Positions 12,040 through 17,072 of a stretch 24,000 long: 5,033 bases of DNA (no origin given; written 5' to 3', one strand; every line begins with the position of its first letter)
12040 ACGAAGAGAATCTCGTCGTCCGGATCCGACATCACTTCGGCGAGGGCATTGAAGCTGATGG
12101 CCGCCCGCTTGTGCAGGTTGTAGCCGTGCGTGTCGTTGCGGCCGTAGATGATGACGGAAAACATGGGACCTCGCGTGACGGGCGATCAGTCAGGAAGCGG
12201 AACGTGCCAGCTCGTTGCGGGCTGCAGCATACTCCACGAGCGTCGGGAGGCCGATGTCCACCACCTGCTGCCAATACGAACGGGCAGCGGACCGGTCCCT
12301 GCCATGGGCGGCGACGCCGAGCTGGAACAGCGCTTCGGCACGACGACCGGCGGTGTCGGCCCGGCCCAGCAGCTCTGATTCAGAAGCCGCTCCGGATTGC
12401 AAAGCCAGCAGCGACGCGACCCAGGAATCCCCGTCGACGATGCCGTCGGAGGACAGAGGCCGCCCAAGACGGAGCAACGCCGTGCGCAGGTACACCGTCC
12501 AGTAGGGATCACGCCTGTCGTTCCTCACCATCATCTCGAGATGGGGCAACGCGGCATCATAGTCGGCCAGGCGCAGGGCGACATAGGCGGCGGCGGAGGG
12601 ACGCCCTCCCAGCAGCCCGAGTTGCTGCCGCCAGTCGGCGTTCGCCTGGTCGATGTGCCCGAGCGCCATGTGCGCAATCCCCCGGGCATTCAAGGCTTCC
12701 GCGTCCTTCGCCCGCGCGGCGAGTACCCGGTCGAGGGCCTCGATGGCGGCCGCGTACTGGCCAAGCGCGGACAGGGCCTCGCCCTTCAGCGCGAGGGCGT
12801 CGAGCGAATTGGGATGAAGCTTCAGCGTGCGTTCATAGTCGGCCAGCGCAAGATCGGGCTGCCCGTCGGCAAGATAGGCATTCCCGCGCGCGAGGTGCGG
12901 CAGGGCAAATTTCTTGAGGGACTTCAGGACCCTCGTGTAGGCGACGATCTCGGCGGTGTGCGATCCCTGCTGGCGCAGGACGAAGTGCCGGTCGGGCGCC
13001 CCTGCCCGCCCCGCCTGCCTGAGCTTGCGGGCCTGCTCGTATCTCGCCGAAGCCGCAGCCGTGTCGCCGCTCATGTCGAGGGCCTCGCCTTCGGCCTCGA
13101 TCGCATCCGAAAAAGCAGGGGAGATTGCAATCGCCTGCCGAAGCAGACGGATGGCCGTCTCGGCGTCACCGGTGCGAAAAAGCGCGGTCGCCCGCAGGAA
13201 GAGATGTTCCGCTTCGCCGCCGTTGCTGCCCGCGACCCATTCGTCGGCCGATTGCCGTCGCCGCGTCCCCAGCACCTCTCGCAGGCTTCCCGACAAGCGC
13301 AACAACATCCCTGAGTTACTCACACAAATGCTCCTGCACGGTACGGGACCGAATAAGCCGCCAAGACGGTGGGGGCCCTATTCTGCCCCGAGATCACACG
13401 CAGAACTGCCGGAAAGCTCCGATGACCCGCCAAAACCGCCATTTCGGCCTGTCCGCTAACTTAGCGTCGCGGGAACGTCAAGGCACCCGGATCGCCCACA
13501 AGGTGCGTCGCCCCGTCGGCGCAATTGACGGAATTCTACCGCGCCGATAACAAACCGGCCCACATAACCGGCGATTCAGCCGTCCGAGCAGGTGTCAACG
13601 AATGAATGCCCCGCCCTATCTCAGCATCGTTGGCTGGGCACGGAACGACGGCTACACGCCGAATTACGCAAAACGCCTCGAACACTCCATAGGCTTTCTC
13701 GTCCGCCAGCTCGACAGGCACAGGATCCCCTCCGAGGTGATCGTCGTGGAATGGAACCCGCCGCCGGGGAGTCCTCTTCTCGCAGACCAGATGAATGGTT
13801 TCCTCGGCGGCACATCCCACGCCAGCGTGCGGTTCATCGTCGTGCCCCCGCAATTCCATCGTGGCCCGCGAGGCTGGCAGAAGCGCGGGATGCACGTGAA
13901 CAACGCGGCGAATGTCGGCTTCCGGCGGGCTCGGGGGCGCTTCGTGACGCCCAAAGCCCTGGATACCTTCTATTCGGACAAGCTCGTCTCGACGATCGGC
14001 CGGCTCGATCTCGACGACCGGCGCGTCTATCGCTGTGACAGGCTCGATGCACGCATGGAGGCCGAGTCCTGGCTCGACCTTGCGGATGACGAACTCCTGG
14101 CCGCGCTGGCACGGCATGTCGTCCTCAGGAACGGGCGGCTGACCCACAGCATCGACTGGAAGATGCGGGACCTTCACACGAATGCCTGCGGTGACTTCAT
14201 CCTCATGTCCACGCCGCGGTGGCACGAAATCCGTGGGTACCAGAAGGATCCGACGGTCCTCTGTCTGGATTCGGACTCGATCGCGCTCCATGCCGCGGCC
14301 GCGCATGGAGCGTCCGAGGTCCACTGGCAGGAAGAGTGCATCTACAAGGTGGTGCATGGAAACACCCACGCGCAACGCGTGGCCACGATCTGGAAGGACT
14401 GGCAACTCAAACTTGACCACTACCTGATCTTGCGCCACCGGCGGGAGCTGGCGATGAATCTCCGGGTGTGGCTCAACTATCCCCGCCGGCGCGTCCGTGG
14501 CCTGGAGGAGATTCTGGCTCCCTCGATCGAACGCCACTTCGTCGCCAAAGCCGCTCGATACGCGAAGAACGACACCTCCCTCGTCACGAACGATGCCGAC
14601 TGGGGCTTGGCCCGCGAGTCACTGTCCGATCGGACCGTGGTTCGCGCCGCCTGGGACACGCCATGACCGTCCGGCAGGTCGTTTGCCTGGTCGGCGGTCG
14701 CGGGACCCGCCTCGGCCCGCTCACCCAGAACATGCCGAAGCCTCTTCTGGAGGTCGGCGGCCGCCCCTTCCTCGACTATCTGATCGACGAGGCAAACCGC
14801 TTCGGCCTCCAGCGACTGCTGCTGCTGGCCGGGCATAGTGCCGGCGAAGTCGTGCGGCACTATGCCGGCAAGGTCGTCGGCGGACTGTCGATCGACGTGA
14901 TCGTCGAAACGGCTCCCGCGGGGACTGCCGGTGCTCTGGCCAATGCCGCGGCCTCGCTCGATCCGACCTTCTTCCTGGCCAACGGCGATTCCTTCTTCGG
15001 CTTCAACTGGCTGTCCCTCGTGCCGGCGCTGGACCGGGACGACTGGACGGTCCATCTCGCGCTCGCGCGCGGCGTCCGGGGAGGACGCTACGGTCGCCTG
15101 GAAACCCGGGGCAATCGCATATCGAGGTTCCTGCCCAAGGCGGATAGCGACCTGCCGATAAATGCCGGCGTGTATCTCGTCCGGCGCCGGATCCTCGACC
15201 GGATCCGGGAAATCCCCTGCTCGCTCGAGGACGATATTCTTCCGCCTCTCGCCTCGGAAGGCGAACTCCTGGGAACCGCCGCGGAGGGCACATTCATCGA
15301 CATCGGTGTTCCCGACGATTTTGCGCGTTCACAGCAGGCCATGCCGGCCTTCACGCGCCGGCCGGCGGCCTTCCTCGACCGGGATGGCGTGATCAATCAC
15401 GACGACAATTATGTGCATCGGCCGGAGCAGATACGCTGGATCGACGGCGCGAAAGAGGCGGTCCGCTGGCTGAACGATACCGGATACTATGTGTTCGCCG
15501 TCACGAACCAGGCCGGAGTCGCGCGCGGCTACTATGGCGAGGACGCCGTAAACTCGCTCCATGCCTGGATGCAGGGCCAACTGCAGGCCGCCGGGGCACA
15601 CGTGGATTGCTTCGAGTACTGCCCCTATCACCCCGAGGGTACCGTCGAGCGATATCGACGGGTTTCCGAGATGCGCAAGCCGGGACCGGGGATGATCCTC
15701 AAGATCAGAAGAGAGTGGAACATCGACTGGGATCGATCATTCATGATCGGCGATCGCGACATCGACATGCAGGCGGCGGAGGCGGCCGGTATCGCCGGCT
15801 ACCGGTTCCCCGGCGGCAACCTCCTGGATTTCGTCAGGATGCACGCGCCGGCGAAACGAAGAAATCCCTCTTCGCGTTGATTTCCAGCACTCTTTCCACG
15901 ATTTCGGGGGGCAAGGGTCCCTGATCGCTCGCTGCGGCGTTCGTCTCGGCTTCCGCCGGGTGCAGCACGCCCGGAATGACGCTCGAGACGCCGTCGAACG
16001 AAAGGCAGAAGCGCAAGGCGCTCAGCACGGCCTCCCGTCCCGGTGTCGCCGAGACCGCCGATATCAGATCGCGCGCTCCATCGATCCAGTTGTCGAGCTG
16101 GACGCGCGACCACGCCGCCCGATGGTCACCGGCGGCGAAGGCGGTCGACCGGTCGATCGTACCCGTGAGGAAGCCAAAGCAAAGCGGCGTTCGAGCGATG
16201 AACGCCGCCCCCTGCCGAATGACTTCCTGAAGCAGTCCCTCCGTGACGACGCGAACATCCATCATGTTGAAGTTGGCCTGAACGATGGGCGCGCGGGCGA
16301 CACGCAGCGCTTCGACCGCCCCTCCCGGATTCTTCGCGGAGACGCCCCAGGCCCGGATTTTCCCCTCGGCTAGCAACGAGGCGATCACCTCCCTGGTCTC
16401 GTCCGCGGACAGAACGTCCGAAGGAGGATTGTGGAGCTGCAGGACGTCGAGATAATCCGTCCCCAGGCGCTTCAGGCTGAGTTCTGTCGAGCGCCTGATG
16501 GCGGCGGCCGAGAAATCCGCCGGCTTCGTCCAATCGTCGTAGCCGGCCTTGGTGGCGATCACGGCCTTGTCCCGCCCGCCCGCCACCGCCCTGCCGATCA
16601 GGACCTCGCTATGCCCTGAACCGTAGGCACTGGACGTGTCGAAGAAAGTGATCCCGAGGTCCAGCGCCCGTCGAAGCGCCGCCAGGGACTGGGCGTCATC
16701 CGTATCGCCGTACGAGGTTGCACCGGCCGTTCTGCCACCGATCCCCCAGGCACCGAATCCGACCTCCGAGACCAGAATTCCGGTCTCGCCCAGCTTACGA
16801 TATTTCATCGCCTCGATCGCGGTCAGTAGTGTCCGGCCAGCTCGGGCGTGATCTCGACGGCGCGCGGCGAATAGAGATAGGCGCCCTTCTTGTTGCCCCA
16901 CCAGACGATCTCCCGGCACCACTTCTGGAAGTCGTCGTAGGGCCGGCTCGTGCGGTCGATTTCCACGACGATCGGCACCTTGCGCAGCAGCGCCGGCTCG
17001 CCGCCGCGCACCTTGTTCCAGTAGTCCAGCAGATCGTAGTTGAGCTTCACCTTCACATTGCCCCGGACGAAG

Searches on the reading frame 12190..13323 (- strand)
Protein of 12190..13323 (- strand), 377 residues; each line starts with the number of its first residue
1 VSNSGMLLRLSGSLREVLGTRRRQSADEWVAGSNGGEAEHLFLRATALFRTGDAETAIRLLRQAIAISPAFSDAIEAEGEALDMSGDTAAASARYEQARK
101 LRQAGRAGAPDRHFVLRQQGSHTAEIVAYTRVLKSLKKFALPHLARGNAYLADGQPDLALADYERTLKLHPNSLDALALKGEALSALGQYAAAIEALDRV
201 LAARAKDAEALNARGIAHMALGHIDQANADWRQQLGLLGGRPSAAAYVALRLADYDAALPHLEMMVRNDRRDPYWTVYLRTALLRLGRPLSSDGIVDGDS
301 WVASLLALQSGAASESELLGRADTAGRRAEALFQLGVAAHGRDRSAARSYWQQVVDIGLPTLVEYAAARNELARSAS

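Call 4: search_protein_families(library=pfam, proteins=[window:12190-13323:-])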
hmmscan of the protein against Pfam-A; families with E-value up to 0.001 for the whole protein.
window:12190-13323:- (377 aa): 15 families
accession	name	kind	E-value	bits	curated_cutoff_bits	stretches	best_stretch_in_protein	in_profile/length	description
PF07719.23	TPR_2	-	1.5e-17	62.6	27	1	143-172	4-33/34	Tetratricopeptide repeat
PF00515.34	TPR_1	-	2.6e-16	59.1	27.8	1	144-172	5-33/34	Tetratricopeptide repeat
PF13428.12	TPR_14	-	6.5e-14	51.5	23.5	1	143-182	4-43/44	Tetratricopeptide repeat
PF13414.12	TPR_11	-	7.2e-14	51.6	26.8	1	181-222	1-42/42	TPR repeat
PF13431.12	TPR_17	-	9.1e-14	51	24.4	1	163-195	2-34/34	Tetratricopeptide repeat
PF14559.12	TPR_19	-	2.9e-12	47.2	25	2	151-213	2-64/68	Tetratricopeptide repeat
PF13432.12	TPR_16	-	1.5e-11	44.9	32.7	2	144-207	1-64/65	Tetratricopeptide repeat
PF13181.12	TPR_8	-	4.6e-11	42.4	25.7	0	175-206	2-33/34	Tetratricopeptide repeat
PF13424.12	TPR_12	-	5.4e-10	39.8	30.1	1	145-204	8-75/77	Tetratricopeptide repeat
PF13371.12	TPR_9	-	3.1e-09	37.1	35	1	148-210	3-65/73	Tetratricopeptide repeat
PF12895.13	ANAPC3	-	3.4e-09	37.3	27.2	1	145-199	28-81/82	Anaphase-promoting complex, cyclosome, subunit 3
PF13174.12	TPR_6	-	4.5e-09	36.8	26.3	0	146-173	6-33/33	Tetratricopeptide repeat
PF13429.12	TPR_15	-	4.2e-06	26.8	26.2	0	123-234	129-240/280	Tetratricopeptide repeat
PF13176.12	TPR_7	-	0.00037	20.8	27.9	0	176-207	1-32/36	Tetratricopeptide repeat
PF23914.1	TPR_CcmH_CycH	-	0.0009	19.6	42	1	147-239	57-152/158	Cytochrome c-type biogenesis protein H TPR domain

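Call 5: search_protein_families(library=ncbifam, proteins=[window:12190-13323:-])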
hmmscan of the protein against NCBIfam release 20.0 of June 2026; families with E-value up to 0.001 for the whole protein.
window:12190-13323:- (377 aa): 16 families
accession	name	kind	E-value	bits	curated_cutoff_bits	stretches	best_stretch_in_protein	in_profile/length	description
TIGR02917.1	PEP_TPR_lipo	equivalog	4.4e-18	64.6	312.2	1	31-273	15-261/899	XrtA/PEP-CTERM system TPR-repeat protein PrsT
NF040959.1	MamA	equivalog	1e-14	54.5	200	1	117-232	48-163/204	magnetosome protein MamA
TIGR02521.1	type_IV_pilW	equivalog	1.6e-08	34.4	154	0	45-103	38-96/234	type IV pilus biogenesis/stability protein PilW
NF033920.0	C39_PA2778_fam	equivalog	1.5e-07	31.1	150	1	116-202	166-252/255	PA2778 family cysteine peptidase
NF033762.1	social_mot_Tgl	equivalog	3.8e-07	29.7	225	0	50-171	43-167/252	social motility TPR repeat lipoprotein Tgl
NF008391.2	PRK11189.1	equivalog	1.8e-06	27.7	250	1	140-233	65-158/297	lipoprotein NlpI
NF011721.1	PRK15174.1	equivalog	1.4e-05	23.5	1200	0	37-96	283-342/656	Vi polysaccharide transport protein VexE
NF047558.1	TPR_END_plus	domain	2.1e-05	24.3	32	0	43-77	4-38/56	TPR end-of-group domain-containing protein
TIGR02552.1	LcrH_SycD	equivalog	3.9e-05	23.4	104.8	0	145-209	57-121/136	SycD/LcrH family type III secretion system chaperone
NF008520.0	PRK11447.1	equivalog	5.9e-05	21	858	0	154-231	617-694/1157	cellulose synthase complex outer membrane protein BcsC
NF047371.1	FlcA_CTERM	equivalog_domain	8.3e-05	21.2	300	0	148-223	163-240/646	periplasmic flagellar collar protein FlcA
NF033758.1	gliding_GltE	equivalog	0.00028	20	225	0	129-176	279-325/411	adventurous gliding motility TPR repeat lipoprotein GltE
TIGR02795.1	tol_pal_ybgF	equivalog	0.0004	21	90.1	0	143-213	42-115/119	tol-pal system protein YbgF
NF052415.1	T3SS_chap_SctY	equivalog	0.00042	20.8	70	0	147-233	13-102/106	type III secretion apparatus assembly chaperone SctY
NF002725.1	PRK02603.1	equivalog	0.00045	20.3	143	0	138-230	33-128/173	photosystem I assembly protein Ycf3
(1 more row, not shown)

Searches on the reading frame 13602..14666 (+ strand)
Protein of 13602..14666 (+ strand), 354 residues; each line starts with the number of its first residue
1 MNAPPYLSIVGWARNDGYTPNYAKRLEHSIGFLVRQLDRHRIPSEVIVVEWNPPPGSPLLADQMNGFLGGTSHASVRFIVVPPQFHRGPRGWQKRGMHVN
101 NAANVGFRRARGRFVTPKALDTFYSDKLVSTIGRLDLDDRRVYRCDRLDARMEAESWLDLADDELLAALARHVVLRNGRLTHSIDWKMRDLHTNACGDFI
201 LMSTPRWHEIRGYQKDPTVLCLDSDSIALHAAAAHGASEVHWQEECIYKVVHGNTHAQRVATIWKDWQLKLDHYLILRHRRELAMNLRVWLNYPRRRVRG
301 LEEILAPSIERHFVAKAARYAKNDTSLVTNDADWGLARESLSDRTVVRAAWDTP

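Call 4: search_protein_families(library=pfam, proteins=[window:13602-14666:+])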
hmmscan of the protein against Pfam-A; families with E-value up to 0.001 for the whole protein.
window:13602-14666:+ (354 aa): 0 families

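Call 5: search_protein_families(library=ncbifam, proteins=[window:13602-14666:+])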
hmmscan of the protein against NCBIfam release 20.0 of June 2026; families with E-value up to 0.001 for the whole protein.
window:13602-14666:+ (354 aa): 0 families

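Call 60: search_protein_families(library=pfam, proteins=[window:13602-14666:+], max_evalue=0.01)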
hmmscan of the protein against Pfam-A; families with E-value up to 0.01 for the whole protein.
window:13602-14666:+ (354 aa): 0 families

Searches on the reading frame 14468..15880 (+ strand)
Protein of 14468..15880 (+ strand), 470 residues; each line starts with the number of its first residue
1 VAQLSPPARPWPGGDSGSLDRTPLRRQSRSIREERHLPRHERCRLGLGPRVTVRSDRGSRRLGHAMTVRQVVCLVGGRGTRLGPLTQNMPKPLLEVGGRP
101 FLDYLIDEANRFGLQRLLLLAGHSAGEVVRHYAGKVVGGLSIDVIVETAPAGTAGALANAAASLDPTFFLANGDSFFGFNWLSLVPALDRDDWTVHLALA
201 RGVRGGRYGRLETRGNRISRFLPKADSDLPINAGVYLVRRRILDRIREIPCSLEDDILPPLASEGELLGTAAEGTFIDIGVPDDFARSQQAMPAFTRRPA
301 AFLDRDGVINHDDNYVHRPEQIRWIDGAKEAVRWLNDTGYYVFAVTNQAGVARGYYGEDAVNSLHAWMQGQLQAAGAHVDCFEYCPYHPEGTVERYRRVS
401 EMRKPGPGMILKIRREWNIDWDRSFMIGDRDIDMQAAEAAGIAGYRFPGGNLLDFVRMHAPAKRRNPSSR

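Call 4: search_protein_families(library=pfam, proteins=[window:14468-15880:+])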
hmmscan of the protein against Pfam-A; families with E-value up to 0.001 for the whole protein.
window:14468-15880:+ (470 aa): 6 families
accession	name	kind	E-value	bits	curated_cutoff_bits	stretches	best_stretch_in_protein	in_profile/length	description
PF00483.29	NTP_transferase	-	7.4e-18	65.5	21.2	1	72-290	3-240/245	Nucleotidyl transferase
PF12804.13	NTP_transf_3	-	2.3e-09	38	27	1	72-175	2-96/160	MobA-like NTP transferase domain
PF13242.12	Hydrolase_like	-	1.2e-08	35.2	22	1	402-444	2-45/75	HAD-hyrolase-like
PF13419.12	HAD_2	-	4.1e-08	34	23.8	1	401-442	132-173/178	Haloacid dehalogenase-like hydrolase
PF00702.32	Hydrolase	-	1.3e-05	26.1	26.4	1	322-441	97-191/191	haloacid dehalogenase-like hydrolase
PF13344.12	Hydrolase_6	-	0.00027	21.4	27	1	302-356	2-47/101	Haloacid dehalogenase-like hydrolase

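Call 5: search_protein_families(library=ncbifam, proteins=[window:14468-15880:+])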
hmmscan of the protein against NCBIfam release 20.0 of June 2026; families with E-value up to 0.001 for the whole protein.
window:14468-15880:+ (470 aa): 38 families (the best 25 are shown)
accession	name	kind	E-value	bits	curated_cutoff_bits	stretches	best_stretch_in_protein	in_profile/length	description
NF006506.0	PRK08942.1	equivalog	5.2e-45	153.2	178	1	299-442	4-141/182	D-glycero-beta-D-manno-heptose 1,7-bisphosphate 7-phosphatase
TIGR00213.1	GmhB_yaeD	subfamily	1.5e-40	138.7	149.6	1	299-441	2-143/176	D-glycero-beta-D-manno-heptose 1,7-bisphosphate 7-phosphatase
TIGR01656.1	Histidinol-ppas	subfamily_domain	2.2e-35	121.7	84.15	1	300-445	2-143/149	histidinol-phosphate phosphatase domain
NF052502.1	man1P_GTase_Rv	exception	5.1e-33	114.4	440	1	71-290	3-228/352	mannose-1-phosphate guanylyltransferase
TIGR01662.1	HAD-SF-IIIA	subfamily_domain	1.8e-30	105.9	44.6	1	300-445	2-136/141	HAD-IIIA family hydrolase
NF050049.1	HBPPhtaseGmhB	domain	3.7e-30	105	250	1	299-443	4-139/171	D-glycero-alpha-D-manno-heptose-1,7-bisphosphate 7-phosphatase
TIGR03992.1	Arch_glmU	subfamily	4.7e-29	101.5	292.1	1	70-289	2-224/393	bifunctional sugar-1-phosphate nucleotidylyltransferase/acetyltransferase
NF049965.1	GlMnHpPGnyltfHddC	equivalog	6.5e-23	81.5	300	1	70-287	2-216/221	D-glycero-D-manno-heptose 1-phosphate guanosyltransferase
NF041313.1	UDPGP_AglF_Halo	equivalog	3.1e-19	69.4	400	1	71-290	3-232/234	UTP--glucose-1-phosphate uridylyltransferase AglF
TIGR01208.1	rmlA_long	equivalog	8.2e-17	61.1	320.25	1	72-284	3-226/353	glucose-1-phosphate thymidylyltransferase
TIGR02623.1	G1P_cyt_trans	equivalog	1.9e-16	60.3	300.25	2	71-132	3-63/255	glucose-1-phosphate cytidylyltransferase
TIGR01261.1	hisB_Nterm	equivalog_domain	2.4e-15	56.4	140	1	300-447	3-146/161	histidinol-phosphatase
NF003937.0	PRK05446.1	equivalog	5.8e-15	55.2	443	1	299-447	4-148/355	bifunctional histidinol-phosphatase/imidazoleglycerol-phosphate dehydratase HisB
NF045761.1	NAMPUrTaseMurU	equivalog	1.1e-14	54.8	250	1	72-286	4-221/226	N-acetylmuramate alpha-1-phosphate uridylyltransferase MurU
NF005264.0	PRK06769.1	equivalog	7.6e-13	48.6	217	1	298-441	4-130/175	HAD-IIIA family hydrolase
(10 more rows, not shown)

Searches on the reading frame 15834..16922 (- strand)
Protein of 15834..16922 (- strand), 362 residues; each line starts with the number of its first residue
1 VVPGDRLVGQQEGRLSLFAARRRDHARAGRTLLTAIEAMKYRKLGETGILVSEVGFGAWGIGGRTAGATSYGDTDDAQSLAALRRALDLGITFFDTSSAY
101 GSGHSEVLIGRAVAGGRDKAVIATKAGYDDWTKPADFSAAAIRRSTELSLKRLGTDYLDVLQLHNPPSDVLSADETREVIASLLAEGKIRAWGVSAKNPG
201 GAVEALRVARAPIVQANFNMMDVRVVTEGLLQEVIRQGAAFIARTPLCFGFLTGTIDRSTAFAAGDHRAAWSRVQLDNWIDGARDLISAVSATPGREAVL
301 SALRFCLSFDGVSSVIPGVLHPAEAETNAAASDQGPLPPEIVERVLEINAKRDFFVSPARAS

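Call 4: search_protein_families(library=pfam, proteins=[window:15834-16922:-])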
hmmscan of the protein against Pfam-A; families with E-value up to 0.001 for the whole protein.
window:15834-16922:- (362 aa): 1 family
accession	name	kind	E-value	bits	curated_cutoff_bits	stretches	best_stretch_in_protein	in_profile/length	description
PF00248.27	Aldo_ket_red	-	3.5e-50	171.2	24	1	53-349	1-290/291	Aldo/keto reductase family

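Call 5: search_protein_families(library=ncbifam, proteins=[window:15834-16922:-])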
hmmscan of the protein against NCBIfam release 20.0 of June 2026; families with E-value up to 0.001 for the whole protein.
window:15834-16922:- (362 aa): 8 families
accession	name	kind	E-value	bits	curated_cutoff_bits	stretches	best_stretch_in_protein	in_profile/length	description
NF049922.1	MethglyxlRedYdjG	equivalog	1.9e-32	112.6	550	1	39-271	1-244/326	NADH-dependent methylglyoxal reductase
NF007388.0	PRK09912.1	subfamily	2.3e-23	82.6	448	1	37-330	11-313/346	L-glyceraldehyde 3-phosphate reductase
NF007695.0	PRK10376.1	subfamily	1.1e-18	67.4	280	1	50-248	16-216/290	oxidoreductase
TIGR01293.1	Kv_beta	subfamily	4e-16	59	365.4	1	39-319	1-288/319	voltage-dependent potassium channel subunit beta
NF007912.0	PRK10625.1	equivalog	7.8e-10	38.6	415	1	39-257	1-246/346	NADP(H)-dependent aldo-keto reductase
NF011432.0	PRK14863.1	equivalog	2.1e-09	37.4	244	1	53-333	7-266/292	bifunctional regulator KidO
NF008377.0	PRK11172.1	equivalog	9.6e-07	28.3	327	1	77-198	16-132/267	2,5-didehydrogluconate reductase DkgB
NF008598.0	PRK11565.1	equivalog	9.3e-05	21.6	425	1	75-196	26-139/275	2,5-didehydrogluconate reductase DkgA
